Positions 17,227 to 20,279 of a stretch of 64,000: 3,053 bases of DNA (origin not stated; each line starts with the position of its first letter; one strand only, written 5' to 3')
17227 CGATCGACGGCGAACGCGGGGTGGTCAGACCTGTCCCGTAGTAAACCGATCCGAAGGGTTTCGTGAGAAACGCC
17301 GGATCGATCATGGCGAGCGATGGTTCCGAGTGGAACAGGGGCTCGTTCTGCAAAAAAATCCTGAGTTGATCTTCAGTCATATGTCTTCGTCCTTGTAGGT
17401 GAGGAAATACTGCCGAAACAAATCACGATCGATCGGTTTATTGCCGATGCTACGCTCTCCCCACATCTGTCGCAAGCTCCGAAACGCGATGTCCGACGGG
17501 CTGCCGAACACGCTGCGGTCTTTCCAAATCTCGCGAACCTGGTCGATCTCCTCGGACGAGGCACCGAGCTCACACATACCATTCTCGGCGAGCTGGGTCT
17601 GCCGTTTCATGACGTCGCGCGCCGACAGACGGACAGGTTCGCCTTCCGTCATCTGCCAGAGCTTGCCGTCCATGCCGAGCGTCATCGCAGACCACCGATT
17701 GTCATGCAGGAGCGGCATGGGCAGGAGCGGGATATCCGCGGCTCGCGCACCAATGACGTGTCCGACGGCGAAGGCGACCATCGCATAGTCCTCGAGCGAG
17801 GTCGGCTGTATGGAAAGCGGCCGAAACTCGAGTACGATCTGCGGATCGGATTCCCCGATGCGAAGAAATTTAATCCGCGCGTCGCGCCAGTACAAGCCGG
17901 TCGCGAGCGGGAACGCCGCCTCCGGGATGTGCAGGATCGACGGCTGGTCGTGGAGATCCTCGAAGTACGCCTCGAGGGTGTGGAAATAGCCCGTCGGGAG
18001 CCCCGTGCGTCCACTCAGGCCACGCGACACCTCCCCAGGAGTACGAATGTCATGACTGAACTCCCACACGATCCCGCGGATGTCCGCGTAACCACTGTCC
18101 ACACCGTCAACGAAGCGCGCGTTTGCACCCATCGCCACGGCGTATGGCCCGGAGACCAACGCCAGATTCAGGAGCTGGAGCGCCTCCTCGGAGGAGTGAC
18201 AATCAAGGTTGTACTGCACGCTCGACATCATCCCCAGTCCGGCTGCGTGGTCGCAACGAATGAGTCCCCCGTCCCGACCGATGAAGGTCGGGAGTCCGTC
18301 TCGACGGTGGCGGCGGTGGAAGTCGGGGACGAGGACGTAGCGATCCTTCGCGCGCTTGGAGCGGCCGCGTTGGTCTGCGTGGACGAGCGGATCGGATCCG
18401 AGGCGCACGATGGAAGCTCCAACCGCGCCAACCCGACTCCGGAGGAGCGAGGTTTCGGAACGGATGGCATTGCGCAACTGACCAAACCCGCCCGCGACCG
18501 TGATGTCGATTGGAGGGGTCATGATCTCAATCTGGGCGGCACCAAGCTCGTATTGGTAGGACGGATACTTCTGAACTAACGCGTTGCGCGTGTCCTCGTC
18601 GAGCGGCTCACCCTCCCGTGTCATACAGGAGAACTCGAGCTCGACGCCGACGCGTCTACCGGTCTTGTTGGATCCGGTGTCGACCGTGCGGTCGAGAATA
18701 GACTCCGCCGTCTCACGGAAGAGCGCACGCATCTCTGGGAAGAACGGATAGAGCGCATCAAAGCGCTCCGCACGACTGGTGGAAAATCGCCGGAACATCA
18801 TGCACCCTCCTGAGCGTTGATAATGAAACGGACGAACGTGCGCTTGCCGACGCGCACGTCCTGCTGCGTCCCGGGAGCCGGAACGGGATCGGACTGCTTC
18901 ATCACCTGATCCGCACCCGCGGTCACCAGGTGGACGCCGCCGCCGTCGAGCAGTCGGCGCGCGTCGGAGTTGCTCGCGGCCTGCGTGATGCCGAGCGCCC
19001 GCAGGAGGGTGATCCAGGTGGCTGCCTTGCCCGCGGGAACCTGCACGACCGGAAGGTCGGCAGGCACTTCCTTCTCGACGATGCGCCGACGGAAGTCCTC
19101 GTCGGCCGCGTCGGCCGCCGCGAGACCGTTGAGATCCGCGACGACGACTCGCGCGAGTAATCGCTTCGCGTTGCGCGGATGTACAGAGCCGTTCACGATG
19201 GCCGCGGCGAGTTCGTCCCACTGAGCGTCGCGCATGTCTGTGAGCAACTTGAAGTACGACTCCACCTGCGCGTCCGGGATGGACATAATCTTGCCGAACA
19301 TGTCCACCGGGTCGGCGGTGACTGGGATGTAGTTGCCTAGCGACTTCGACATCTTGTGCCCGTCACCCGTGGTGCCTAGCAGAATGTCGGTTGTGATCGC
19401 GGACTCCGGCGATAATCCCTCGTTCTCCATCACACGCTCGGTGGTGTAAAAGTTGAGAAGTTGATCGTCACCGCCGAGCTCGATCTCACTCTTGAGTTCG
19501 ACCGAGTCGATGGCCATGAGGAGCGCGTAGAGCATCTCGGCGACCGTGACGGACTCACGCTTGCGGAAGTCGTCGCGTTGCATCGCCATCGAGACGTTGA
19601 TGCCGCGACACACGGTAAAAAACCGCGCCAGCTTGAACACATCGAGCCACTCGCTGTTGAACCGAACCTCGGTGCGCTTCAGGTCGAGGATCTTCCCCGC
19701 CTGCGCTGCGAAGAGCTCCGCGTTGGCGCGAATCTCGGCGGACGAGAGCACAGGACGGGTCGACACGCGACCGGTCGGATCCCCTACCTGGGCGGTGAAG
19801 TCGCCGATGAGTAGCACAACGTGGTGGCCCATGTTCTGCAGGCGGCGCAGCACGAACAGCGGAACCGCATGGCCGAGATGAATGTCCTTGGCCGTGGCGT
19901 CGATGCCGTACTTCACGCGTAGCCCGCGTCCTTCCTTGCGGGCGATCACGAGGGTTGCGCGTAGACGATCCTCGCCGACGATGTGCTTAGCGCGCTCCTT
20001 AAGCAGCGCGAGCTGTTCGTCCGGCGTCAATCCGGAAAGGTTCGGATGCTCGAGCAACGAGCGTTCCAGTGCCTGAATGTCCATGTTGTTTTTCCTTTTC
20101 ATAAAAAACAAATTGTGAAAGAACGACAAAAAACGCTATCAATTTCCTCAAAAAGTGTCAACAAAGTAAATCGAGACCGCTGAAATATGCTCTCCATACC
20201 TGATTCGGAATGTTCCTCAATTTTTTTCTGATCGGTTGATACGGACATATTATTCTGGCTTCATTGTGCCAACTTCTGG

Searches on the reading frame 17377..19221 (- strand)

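Call 24: search_protein_families(library=pfam, proteins=[window:17377-19221:-], max_evalue=0.001)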
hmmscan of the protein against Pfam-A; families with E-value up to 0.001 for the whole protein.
window:17377-19221:- (614 aa): 1 family
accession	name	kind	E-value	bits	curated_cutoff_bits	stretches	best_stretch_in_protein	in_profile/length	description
PF04107.18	GCS2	-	4.6e-09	36.5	21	1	331-387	122-179/291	Glutamate-cysteine ligase family 2(GCS2)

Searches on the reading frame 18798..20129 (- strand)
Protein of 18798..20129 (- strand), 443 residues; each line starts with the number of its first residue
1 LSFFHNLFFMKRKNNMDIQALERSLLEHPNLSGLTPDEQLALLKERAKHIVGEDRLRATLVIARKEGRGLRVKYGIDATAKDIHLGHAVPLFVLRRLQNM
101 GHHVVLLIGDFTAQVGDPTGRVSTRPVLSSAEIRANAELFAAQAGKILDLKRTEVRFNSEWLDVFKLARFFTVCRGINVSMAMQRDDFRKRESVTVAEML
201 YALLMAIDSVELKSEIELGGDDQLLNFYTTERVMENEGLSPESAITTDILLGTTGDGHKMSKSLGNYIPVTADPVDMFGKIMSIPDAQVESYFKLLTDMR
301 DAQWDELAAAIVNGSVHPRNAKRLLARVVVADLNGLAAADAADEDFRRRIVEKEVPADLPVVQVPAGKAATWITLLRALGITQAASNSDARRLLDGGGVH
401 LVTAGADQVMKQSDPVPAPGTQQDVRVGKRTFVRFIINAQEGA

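Call 24: search_protein_families(library=pfam, proteins=[window:18798-20129:-], max_evalue=0.001)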
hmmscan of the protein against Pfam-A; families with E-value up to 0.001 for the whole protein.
window:18798-20129:- (443 aa): 1 family
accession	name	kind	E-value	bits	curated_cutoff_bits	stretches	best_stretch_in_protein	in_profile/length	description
PF00579.31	tRNA-synt_1b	-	7.5e-57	193.3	21.1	1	67-348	3-289/292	tRNA synthetases class I (W and Y)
